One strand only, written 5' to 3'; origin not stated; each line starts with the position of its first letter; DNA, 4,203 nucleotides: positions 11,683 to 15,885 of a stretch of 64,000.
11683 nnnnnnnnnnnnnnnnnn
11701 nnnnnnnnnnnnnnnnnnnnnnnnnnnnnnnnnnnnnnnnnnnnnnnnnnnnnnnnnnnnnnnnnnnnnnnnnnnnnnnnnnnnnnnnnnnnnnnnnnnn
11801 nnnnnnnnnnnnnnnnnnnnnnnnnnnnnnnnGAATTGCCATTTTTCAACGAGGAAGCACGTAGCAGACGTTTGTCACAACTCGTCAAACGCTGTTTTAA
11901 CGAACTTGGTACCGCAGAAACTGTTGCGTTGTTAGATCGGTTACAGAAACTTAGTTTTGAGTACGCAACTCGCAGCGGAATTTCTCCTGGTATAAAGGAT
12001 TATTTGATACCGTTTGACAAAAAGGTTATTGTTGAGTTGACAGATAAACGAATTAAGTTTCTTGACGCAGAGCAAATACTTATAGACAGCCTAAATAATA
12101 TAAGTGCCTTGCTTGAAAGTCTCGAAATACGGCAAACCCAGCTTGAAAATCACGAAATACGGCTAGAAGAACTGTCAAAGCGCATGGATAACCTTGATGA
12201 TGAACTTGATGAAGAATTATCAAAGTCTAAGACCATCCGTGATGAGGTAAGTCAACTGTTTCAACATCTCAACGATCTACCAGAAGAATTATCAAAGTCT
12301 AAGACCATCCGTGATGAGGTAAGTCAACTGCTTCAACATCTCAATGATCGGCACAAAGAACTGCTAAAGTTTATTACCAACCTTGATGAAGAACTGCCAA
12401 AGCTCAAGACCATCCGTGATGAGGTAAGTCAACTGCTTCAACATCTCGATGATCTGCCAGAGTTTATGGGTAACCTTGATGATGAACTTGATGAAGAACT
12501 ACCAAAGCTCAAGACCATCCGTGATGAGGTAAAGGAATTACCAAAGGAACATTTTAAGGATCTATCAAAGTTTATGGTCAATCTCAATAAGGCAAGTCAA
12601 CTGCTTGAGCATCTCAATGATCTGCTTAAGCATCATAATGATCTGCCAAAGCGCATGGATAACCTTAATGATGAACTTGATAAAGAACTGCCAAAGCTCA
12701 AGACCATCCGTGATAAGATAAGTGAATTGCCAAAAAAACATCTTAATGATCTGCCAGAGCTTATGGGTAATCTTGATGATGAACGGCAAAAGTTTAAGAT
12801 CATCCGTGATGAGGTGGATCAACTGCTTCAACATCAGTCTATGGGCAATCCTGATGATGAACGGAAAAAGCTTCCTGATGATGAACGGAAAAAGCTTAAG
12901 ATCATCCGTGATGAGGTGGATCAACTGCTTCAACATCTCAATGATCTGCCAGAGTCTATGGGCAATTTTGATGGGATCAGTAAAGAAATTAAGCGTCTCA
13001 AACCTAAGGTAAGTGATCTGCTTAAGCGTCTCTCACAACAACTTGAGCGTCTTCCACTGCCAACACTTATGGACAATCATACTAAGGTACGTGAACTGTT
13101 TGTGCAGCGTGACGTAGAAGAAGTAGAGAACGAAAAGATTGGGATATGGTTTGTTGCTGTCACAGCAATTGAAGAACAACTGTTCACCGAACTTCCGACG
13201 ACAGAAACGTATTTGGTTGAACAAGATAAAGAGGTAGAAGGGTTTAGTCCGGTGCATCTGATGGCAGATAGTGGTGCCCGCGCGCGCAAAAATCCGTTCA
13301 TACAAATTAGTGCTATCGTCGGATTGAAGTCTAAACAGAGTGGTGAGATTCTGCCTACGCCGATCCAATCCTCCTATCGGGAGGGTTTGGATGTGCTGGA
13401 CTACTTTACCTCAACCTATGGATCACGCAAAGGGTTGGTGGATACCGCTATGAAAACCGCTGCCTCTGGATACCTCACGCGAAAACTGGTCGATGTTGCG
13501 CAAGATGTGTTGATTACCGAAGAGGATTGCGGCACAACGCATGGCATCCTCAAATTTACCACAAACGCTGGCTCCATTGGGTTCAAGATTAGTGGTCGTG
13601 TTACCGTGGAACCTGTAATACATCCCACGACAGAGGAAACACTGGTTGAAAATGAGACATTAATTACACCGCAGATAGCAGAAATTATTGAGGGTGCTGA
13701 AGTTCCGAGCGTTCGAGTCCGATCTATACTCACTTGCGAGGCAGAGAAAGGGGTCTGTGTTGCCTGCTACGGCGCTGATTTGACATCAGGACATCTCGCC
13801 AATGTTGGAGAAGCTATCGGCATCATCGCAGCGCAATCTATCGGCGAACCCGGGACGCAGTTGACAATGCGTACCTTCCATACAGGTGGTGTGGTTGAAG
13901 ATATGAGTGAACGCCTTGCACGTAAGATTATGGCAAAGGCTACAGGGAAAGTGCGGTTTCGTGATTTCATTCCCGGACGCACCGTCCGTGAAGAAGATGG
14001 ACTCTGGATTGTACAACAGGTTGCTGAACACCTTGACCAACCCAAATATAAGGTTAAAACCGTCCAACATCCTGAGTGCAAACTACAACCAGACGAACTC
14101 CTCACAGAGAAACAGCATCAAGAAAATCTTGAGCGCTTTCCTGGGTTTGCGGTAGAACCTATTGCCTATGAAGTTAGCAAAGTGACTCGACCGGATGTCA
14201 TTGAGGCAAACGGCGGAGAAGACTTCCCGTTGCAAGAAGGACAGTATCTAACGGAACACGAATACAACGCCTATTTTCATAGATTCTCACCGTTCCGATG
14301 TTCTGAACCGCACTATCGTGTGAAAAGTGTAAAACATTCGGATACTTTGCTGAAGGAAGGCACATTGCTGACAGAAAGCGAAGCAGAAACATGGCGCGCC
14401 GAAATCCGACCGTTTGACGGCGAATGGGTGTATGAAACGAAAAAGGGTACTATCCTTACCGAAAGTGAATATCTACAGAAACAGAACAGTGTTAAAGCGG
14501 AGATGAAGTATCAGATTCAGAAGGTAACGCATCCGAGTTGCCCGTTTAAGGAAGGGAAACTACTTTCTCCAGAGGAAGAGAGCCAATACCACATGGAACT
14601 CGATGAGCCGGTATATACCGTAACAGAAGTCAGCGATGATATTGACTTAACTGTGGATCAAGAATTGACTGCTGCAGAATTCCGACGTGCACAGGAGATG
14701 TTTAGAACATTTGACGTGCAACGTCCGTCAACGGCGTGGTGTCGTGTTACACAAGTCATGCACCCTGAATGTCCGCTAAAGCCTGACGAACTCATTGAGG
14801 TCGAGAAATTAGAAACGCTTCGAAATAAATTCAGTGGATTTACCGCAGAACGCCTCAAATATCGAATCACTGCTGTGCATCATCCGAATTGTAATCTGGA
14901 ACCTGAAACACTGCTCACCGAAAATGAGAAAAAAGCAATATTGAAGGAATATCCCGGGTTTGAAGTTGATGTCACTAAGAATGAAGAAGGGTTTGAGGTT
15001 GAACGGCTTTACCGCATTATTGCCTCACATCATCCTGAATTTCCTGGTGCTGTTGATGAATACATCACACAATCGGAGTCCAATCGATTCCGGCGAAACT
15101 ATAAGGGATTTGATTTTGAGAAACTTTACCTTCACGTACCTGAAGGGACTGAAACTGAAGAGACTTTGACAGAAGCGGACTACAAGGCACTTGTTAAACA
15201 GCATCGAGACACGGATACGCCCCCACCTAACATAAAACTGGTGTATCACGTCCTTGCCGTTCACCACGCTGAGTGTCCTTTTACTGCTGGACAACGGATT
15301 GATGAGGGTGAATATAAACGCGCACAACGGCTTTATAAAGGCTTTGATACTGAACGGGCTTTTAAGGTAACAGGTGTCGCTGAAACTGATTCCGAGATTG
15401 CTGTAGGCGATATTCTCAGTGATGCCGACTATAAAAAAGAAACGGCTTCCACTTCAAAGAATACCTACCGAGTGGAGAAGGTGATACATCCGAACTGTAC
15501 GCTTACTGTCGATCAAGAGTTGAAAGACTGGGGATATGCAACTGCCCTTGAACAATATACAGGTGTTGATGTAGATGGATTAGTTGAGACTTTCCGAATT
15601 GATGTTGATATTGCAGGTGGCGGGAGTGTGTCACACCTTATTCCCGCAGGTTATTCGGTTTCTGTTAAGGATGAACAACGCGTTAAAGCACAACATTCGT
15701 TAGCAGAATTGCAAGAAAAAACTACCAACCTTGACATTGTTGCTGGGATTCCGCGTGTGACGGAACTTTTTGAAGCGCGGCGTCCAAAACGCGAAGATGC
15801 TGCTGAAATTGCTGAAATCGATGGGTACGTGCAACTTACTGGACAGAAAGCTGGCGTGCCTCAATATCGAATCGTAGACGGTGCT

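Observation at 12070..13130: ~350-aa tandem-repeat coiled coil inserted at the tip of the beta-prime secondary-channel rim helices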

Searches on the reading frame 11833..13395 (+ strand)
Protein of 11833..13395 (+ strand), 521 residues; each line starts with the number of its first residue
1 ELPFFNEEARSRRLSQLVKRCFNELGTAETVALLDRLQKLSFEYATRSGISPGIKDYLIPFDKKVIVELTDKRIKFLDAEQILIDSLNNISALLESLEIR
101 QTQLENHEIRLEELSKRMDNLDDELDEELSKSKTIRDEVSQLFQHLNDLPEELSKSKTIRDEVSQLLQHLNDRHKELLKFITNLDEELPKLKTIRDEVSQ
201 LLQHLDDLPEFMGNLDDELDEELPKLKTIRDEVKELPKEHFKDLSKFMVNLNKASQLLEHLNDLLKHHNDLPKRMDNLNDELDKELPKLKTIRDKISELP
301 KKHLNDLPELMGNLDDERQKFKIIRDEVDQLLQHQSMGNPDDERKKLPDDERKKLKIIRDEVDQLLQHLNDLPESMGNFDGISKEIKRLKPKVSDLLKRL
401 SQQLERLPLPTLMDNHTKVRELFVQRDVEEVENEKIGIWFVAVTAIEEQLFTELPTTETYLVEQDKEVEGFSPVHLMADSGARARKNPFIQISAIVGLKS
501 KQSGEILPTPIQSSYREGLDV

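Call 9: find_homologous_proteins(query=window:11833-13395:+, max_evalue=0.00001)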
Query window:11833-13395:+ (521 aa): 5 proteins with E <= 0.00001 among 8000 candidates.
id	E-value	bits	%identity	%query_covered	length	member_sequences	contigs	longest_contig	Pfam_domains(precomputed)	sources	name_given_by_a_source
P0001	1.6e-68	250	58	31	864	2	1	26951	PF00623.26,PF04983.24,PF04997.18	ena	-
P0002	1.2e-44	172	59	18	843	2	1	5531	PF00623.26,PF04983.24,PF05000.23,PF04997.18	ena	-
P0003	1.4e-39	155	53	17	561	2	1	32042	PF00623.26,PF04983.24,PF05000.23,PF04997.18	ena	-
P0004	2.7e-37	147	52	17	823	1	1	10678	PF04998.23,PF04983.24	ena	-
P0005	2.7e-9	55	35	18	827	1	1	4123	PF04998.23,PF00623.26,PF04983.24,PF05000.23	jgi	jgi:DNA-directed RNA polymerase subunit beta'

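Call 26: predict_structure(alignment_id=A2)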
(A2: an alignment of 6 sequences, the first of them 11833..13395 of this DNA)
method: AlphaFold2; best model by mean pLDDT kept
length: 521 residues; sequences in the alignment: 6
mean_pLDDT: 53.2   pTM: 0.27
mean pLDDT of the five models: 53.2, 52.0, 52.0, 48.1, 45.8
residues with pLDDT >= 90: 0; 70-90: 35; 50-70: 293; < 50: 193
segments of 3 or more residues with pLDDT < 50: 1-11, 40-67, 239-242, 244-247, 296-312, 336-339, 375-379, 407-440, 453-491, 504-521
pLDDT, mean of each block of 10 residues (from residue 1): 34 52 52 52 40 30 44 58 62 63 67 70 70 66 61 57 65 61 60 59 56 58 59 53 50 52 52 53 54 44 37 59 68 55 61 74 71 52 61 62 51 32 38 47 51 43 41 46 42 50 40 35 38
secondary structure, 60 per line:
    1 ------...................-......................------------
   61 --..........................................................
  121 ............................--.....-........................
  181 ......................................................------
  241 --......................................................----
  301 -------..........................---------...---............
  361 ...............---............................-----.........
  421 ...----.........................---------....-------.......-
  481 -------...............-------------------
elements in order: H7-25 H27-48 H63-148 H151-155 H157-234 H243-296 H308-333 H349-375 H379-406 H412-423 H428-452 H462-465 H473-479 H488-502

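Call 45: list_cluster_members(proteins=[P0010, P0001, P0002, P0004, P0009])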
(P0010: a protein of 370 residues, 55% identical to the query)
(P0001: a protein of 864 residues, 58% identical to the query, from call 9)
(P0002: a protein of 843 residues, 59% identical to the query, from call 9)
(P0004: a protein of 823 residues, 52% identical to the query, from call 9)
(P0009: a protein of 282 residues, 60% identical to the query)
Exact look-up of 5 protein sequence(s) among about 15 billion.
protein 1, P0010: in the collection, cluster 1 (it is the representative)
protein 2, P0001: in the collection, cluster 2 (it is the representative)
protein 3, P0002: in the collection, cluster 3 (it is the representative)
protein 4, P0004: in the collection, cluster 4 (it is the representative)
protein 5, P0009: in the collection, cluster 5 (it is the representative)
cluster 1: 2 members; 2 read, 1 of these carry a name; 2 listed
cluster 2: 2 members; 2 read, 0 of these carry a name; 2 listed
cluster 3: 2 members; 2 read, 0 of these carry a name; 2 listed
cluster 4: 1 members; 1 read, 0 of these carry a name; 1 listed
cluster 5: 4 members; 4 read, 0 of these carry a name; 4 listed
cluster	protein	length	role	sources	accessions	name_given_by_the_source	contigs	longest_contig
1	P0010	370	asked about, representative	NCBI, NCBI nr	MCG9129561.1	hypothetical protein JT359_18380, partial [Candidatus Poribacteria bacterium] | hypothetical protein [Candidatus Poribacteria bacterium]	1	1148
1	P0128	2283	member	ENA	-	-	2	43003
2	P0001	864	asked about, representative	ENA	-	-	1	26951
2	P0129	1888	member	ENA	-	-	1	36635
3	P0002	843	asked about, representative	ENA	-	-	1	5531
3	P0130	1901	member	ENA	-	-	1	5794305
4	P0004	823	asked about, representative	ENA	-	-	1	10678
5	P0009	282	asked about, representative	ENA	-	-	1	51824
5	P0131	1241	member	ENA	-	-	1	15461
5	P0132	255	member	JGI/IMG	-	-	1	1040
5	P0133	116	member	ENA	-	-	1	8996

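Call 49: find_encoding_contigs(protein=P0128, flank=10000, max_places=4)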
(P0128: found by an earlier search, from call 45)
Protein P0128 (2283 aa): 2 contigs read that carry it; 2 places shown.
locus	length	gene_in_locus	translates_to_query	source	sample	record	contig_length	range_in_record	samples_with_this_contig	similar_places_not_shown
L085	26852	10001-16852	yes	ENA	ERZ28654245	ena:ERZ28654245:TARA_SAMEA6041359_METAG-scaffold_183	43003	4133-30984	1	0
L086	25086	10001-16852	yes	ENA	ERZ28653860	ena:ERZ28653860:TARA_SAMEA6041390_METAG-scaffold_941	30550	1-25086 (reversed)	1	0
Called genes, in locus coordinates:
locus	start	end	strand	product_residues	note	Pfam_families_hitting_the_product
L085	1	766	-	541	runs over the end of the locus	PF00118:Cpn60_TCP1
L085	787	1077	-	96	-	PF00166:Cpn10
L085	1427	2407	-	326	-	PF01408:GFO_IDH_MocA, PF22725:GFO_IDH_MocA_C3, PF02894:GFO_IDH_MocA_C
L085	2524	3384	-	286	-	PF01925:TauE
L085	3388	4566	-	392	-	PF03576:Peptidase_S58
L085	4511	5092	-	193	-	PF14385:DUF4416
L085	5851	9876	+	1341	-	PF04563:RNA_pol_Rpb2_1, PF04561:RNA_pol_Rpb2_2, PF04565:RNA_pol_Rpb2_3, PF10385:RNA_pol_Rpb2_45, PF00562:RNA_pol_Rpb2_6, PF04560:RNA_pol_Rpb2_7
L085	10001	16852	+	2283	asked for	PF04997:RNA_pol_Rpb1_1, PF00623:RNA_pol_Rpb1_2, PF04983:RNA_pol_Rpb1_3, PF05000:RNA_pol_Rpb1_4 (weak), PF04998:RNA_pol_Rpb1_5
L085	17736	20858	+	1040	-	PF00932:LTD (weak)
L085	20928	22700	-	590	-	PF00501:AMP-binding, PF23562:AMP-binding_C_3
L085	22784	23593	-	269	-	PF05721:PhyH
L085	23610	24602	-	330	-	PF01370:Epimerase, PF13460:NAD_binding_10, PF16363:GDP_Man_Dehyd (weak)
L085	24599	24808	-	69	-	-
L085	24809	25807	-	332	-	-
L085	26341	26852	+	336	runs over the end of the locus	PF13531:SBP_bac_11, PF01547:SBP_bac_1, PF13416:SBP_bac_8, PF13343:SBP_bac_6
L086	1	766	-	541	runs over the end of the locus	PF00118:Cpn60_TCP1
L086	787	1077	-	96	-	PF00166:Cpn10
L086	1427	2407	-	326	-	PF01408:GFO_IDH_MocA, PF22725:GFO_IDH_MocA_C3, PF02894:GFO_IDH_MocA_C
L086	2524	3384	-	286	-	PF01925:TauE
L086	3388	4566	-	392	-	PF03576:Peptidase_S58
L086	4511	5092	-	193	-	PF14385:DUF4416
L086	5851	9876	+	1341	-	PF04563:RNA_pol_Rpb2_1, PF04561:RNA_pol_Rpb2_2, PF04565:RNA_pol_Rpb2_3, PF10385:RNA_pol_Rpb2_45, PF00562:RNA_pol_Rpb2_6, PF04560:RNA_pol_Rpb2_7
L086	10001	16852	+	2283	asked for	PF04997:RNA_pol_Rpb1_1, PF00623:RNA_pol_Rpb1_2, PF04983:RNA_pol_Rpb1_3, PF05000:RNA_pol_Rpb1_4 (weak), PF04998:RNA_pol_Rpb1_5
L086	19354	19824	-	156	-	-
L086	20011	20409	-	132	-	-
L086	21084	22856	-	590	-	PF00501:AMP-binding, PF23562:AMP-binding_C_3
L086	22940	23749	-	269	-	PF05721:PhyH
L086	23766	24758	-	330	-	PF01370:Epimerase, PF13460:NAD_binding_10, PF16363:GDP_Man_Dehyd (weak)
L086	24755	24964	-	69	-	-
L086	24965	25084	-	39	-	?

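Call 60: fold_search(model_id=the predicted structure, library=pdb)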
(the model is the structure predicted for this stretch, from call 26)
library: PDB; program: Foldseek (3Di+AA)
matches with E <= 10: 89; with E <= 0.001: 0
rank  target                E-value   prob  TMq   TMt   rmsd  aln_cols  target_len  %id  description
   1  3hai_A                9.2e-01  0.06  0.10  0.15  38.5       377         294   11  Crystal structure of human PACSIN1 F-BAR domain (P21 lattice) (released 2009-06-16)
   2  3abh_A                1.4e+00  0.04  0.08  0.13  39.0       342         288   11  Crystal structure of the EFC/F-BAR domain of human PACSIN2/Syndapin II (2.0 A) (released 2010-04-14)
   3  2ch7_A                1.4e+00  0.10  0.14  0.23  60.4       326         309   12  Crystal structure of the cytoplasmic domain of a bacterial chemoreceptor from Thermotoga maritima (released 2006-04-18)
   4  2x3v_A                1.7e+00  0.04  0.09  0.15  38.5       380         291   12  Structure of The F-BAR Domain of Mouse Syndapin I (released 2010-04-07)
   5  7zr1_D                1.8e+00  0.05  0.14  0.10  65.0       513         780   12  Chaetomium thermophilum Mre11-Rad50-Nbs1 complex bound to ATPyS (composite structure) (released 2023-01-11)
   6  3q84_B                1.8e+00  0.02  0.08  0.13  36.4       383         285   11  Crystal structure of human PACSIN 1 F-BAR domain (released 2012-02-22)
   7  3syv_A                2.0e+00  0.04  0.09  0.15  32.0       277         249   13  Crystal structure of mPACSIN 3 F-BAR domain mutant (released 2012-05-16)
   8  7zr1_C                2.1e+00  0.04  0.14  0.10  71.9       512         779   12  Chaetomium thermophilum Mre11-Rad50-Nbs1 complex bound to ATPyS (composite structure) (released 2023-01-11)
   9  2x3w_C                2.1e+00  0.04  0.10  0.17  34.1       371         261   10  structure of mouse syndapin I (crystal form 2) (released 2010-04-07)
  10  9cpc_3R               2.3e+00  0.09  0.17  0.26  25.5       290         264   14  Atomic model of porcine brain ventricles cilia doublet microtubule (48-nm periodicity) (released 2024-10-23)
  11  3q84_M                2.3e+00  0.03  0.10  0.16  35.4       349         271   11  Crystal structure of human PACSIN 1 F-BAR domain (released 2012-02-22)
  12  3q0k_A                2.5e+00  0.03  0.08  0.13  39.0       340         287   10  Crystal structure of Human PACSIN 2 F-BAR (released 2012-02-15)
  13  9hqu_A                2.5e+00  0.02  0.08  0.07  42.0       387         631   15  Salmonella enterica Lamassu LmuACB in nuclease sequestration state (released 2025-10-01)
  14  3zx6_A                2.8e+00  0.06  0.13  0.21  65.9       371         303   11  Structure of Hamp(AF1503)-Tsr fusion - Hamp (A291V) mutant (released 2012-02-29)
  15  3qni_A                2.8e+00  0.03  0.10  0.16  33.2       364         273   11  Crystal structure of human PACSIN 1 F-BAR domain (released 2011-08-10)
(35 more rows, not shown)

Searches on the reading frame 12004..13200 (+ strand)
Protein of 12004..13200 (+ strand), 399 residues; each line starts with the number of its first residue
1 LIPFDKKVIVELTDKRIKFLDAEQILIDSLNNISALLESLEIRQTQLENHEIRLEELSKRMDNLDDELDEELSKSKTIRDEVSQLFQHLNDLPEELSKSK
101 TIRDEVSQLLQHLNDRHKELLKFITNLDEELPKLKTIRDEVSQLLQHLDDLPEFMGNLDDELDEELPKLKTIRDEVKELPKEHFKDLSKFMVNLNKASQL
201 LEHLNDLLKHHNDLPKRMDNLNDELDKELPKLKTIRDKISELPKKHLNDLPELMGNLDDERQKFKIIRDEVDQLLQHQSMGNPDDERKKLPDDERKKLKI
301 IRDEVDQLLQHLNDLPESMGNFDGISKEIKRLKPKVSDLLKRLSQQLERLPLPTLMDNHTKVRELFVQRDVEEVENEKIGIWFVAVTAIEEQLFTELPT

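Call 25: search_protein_representatives(protein=window:12061-13128:+)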
Query: 356 residues. Proteins with E-value up to 0.001 (for the whole library): 2; up to 1e-10: 0; up to 1e-30: 0. The best 2 are listed.
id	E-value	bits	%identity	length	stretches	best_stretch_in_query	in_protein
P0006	4.7e-06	42.9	34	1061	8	66-147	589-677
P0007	6.7e-06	42.4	29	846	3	14-183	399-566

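Call 64: predict_structure(protein=window:12004-13200:+)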
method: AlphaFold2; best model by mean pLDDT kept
length: 399 residues; sequences in the alignment: 1
mean_pLDDT: 54.6   pTM: 0.23
mean pLDDT of the five models: 54.6, 54.2, 48.8, 47.5, 45.3
residues with pLDDT >= 90: 0; 70-90: 82; 50-70: 111; < 50: 206
segments of 3 or more residues with pLDDT < 50: 88-93, 95-103, 105-107, 126-128, 140-142, 147-149, 187-190, 193-195, 210-212, 220-222, 228-247, 249-251, 279-287, 317-399
pLDDT, mean of each block of 10 residues (from residue 1): 64 81 83 82 81 78 76 59 50 46 46 51 50 49 48 52 57 49 47 50 49 48 50 46 45 59 71 61 45 67 70 54 42 42 42 41 38 37 40 38
secondary structure, 60 per line:
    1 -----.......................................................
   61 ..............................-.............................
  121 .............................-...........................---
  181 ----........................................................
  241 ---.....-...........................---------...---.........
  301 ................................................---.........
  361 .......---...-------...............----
elements in order: H6-90 H92-149 H151-177 H185-240 H244-248 H250-276 H292-348 H352-367 H381-395

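Call 69: find_homologous_proteins(query=A3, max_evalue=0.001)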
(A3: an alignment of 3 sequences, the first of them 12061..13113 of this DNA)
Query A3 (3 sequences): 8000 candidates shared short words with the query, none scored E <= 0.001.

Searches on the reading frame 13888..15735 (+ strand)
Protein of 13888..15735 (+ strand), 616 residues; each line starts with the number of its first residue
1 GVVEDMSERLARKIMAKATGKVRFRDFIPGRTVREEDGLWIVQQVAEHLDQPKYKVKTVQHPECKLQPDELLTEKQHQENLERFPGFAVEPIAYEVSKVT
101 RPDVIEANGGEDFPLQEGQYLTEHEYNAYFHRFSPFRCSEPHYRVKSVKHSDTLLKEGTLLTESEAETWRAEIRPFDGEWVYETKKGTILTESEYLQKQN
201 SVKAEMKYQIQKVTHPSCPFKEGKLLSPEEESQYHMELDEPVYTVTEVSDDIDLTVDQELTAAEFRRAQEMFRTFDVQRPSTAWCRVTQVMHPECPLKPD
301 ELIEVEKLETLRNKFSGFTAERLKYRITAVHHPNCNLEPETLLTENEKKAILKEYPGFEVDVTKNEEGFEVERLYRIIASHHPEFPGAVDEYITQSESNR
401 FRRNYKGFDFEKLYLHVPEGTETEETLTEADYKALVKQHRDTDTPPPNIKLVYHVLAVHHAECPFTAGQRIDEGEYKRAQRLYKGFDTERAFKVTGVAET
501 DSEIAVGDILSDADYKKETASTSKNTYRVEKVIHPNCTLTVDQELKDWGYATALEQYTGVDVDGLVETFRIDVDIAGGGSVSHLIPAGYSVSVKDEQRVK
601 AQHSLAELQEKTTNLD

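Call 76: search_solved_structures(query=window:13888-15735:+, max_evalue=1, show_alignments=1)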
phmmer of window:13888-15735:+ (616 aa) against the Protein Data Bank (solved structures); distinct sequences matched with E-value up to 1: 0.
